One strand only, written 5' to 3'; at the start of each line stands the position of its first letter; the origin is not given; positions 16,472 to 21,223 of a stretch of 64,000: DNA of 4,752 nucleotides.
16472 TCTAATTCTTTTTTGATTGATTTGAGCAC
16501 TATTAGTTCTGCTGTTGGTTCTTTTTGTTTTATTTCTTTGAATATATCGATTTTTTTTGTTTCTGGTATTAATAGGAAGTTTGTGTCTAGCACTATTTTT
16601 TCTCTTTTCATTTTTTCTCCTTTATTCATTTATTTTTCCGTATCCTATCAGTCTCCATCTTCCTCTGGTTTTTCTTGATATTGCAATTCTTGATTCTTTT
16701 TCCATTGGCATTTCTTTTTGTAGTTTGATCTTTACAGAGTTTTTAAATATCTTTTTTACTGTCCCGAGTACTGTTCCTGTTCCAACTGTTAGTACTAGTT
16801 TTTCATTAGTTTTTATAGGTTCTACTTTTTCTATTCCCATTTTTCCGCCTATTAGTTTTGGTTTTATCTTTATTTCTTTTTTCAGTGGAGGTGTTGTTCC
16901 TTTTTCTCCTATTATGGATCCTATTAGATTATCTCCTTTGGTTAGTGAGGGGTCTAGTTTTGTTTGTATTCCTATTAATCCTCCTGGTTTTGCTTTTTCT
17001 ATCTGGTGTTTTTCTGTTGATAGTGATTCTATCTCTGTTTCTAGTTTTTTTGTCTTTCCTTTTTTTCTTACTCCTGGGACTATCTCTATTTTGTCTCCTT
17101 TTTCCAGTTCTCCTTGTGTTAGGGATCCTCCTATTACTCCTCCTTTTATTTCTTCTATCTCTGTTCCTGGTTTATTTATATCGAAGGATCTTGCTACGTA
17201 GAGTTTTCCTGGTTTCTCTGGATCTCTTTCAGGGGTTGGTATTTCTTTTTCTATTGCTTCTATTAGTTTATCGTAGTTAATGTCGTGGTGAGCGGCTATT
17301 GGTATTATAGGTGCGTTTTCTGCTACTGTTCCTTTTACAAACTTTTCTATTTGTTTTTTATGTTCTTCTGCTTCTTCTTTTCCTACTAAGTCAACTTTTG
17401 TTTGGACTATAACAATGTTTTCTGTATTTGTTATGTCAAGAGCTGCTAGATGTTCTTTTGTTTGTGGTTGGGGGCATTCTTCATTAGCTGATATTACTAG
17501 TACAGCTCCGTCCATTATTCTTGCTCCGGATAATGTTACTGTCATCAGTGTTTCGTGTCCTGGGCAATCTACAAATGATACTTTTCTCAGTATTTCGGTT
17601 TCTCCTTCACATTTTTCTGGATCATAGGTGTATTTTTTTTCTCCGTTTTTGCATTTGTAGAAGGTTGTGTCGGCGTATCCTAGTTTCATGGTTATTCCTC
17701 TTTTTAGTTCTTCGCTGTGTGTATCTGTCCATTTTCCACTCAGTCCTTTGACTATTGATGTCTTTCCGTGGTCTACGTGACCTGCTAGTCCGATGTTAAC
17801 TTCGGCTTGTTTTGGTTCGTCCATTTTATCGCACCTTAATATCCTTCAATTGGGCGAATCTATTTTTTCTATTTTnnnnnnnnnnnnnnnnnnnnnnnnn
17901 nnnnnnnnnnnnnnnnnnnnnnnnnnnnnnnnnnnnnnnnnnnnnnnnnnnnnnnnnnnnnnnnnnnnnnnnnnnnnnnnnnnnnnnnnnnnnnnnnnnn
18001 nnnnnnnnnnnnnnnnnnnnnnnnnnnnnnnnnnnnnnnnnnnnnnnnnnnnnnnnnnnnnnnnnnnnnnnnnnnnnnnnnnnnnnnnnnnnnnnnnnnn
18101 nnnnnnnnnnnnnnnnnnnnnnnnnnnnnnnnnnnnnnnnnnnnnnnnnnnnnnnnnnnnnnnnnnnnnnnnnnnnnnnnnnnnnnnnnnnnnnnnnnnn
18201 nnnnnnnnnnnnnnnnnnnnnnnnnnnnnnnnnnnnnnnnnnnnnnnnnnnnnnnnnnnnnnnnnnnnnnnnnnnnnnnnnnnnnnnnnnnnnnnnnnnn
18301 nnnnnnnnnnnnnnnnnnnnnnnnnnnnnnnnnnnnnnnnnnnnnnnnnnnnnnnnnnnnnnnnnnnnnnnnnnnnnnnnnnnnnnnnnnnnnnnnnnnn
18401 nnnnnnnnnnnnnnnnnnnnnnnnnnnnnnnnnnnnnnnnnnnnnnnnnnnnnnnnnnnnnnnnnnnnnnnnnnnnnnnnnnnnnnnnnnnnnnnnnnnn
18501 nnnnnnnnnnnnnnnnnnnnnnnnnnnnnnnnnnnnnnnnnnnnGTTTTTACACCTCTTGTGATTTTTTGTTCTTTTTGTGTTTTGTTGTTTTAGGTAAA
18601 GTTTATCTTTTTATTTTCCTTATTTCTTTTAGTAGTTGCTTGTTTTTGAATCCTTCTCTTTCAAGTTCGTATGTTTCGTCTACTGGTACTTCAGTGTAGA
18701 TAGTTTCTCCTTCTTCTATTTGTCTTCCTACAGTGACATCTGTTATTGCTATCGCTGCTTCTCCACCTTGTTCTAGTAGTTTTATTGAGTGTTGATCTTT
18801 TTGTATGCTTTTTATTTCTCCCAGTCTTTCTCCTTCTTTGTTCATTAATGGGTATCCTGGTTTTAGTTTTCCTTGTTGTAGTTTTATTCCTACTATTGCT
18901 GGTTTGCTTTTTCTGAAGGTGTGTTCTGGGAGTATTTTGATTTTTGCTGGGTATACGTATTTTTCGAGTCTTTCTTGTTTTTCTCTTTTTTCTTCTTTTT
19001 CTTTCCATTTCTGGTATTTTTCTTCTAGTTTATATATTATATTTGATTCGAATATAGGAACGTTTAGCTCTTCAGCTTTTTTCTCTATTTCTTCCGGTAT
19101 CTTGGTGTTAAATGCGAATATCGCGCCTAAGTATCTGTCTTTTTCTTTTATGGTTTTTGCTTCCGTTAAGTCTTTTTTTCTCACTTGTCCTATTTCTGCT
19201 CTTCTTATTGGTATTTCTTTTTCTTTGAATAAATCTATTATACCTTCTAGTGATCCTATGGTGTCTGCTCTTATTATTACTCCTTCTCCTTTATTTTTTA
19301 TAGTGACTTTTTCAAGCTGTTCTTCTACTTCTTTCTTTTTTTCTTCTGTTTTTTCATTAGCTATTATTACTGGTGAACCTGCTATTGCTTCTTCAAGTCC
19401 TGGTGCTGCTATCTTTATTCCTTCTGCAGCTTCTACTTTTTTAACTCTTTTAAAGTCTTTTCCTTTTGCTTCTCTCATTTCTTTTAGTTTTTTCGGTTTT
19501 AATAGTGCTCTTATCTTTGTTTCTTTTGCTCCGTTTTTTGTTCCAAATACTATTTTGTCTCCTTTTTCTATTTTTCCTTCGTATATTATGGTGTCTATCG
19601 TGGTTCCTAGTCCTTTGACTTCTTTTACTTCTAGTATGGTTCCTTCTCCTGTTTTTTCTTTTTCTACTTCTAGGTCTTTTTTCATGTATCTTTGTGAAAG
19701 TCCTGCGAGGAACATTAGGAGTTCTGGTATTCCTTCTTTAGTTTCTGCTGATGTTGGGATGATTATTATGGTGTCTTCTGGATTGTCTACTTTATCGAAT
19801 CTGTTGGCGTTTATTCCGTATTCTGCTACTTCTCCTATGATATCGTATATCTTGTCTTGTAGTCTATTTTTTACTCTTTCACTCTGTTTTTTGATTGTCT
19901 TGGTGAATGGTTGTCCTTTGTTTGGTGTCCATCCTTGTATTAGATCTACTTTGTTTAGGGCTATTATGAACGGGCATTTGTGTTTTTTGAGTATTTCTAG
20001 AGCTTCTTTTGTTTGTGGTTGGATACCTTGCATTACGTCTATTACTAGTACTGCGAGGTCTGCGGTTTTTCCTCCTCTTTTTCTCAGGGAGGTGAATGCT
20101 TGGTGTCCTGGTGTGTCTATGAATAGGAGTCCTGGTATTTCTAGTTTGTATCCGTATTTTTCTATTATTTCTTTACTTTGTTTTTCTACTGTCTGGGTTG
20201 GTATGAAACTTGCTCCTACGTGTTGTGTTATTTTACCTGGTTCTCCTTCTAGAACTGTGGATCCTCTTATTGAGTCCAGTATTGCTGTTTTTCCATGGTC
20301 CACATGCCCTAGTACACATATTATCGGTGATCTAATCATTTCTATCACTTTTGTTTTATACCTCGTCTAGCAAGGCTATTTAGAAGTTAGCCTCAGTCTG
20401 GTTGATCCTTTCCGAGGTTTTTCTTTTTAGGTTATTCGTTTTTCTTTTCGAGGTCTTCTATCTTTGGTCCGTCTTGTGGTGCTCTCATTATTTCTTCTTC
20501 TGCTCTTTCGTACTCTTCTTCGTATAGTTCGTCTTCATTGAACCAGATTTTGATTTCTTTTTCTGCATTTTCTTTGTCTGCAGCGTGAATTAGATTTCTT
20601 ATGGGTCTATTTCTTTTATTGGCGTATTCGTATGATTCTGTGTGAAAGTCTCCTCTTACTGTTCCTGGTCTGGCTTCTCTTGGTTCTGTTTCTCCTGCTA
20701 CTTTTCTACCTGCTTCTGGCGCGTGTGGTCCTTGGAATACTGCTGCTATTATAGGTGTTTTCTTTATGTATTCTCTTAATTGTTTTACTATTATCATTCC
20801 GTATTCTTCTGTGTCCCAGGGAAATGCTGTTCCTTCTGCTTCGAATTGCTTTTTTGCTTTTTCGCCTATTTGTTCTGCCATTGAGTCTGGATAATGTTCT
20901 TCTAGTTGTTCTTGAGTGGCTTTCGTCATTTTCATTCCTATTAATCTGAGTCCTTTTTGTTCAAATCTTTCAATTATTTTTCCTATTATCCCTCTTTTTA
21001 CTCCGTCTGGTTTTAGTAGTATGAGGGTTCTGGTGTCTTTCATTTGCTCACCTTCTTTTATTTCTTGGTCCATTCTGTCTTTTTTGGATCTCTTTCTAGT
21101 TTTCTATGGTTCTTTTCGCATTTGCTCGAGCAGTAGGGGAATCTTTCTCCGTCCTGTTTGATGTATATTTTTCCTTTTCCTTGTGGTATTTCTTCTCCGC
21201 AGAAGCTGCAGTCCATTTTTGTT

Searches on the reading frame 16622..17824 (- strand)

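Call 46: search_protein_families(library=pfam, proteins=[window:16622-17824:-], max_evalue=0.00001)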
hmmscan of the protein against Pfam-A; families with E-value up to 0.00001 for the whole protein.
window:16622-17824:- (400 aa): 3 families
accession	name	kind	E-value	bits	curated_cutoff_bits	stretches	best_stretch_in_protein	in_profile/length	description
PF00009.33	GTP_EFTU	-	1.9e-28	99.8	26.5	1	9-196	4-187/188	Elongation factor Tu GTP binding domain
PF09173.17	eIF2_C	-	1.3e-20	73.8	22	1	323-398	12-86/86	Initiation factor eIF2 gamma, C terminal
PF03144.31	GTP_EFTU_D2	-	1.6e-08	35.3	30.3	1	228-293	1-63/73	Elongation factor Tu domain 2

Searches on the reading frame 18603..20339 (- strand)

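Call 47: search_protein_families(library=pfam, proteins=[window:18603-20339:-], max_evalue=0.00001)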
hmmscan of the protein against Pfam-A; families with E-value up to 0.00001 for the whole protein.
window:18603-20339:- (578 aa): 5 families
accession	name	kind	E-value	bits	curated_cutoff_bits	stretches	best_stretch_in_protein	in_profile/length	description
PF00009.33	GTP_EFTU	-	7.4e-33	114.2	26.5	1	5-212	4-183/188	Elongation factor Tu GTP binding domain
PF14578.12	GTP_EFTU_D4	-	7e-28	96.8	23.8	1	464-548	2-86/86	Elongation factor Tu domain 4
PF11987.13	IF-2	-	2.3e-17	63.5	27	1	329-442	3-116/117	Translation-initiation factor 2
PF03144.31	GTP_EFTU_D2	-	2.6e-09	37.8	30.3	1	245-323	1-71/73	Elongation factor Tu domain 2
PF01926.29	MMR_HSR1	-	2e-07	31.5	21.9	1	7-130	2-113/113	50S ribosome-binding GTPase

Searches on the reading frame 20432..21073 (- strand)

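Call 47: search_protein_families(library=pfam, proteins=[window:20432-21073:-], max_evalue=0.00001)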
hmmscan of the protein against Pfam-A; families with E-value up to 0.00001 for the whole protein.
window:20432-21073:- (213 aa): 1 family
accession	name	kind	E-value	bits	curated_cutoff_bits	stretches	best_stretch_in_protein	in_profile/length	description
PF00334.24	NDK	-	1.1e-35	122.8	27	1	15-182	2-134/135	Nucleoside diphosphate kinase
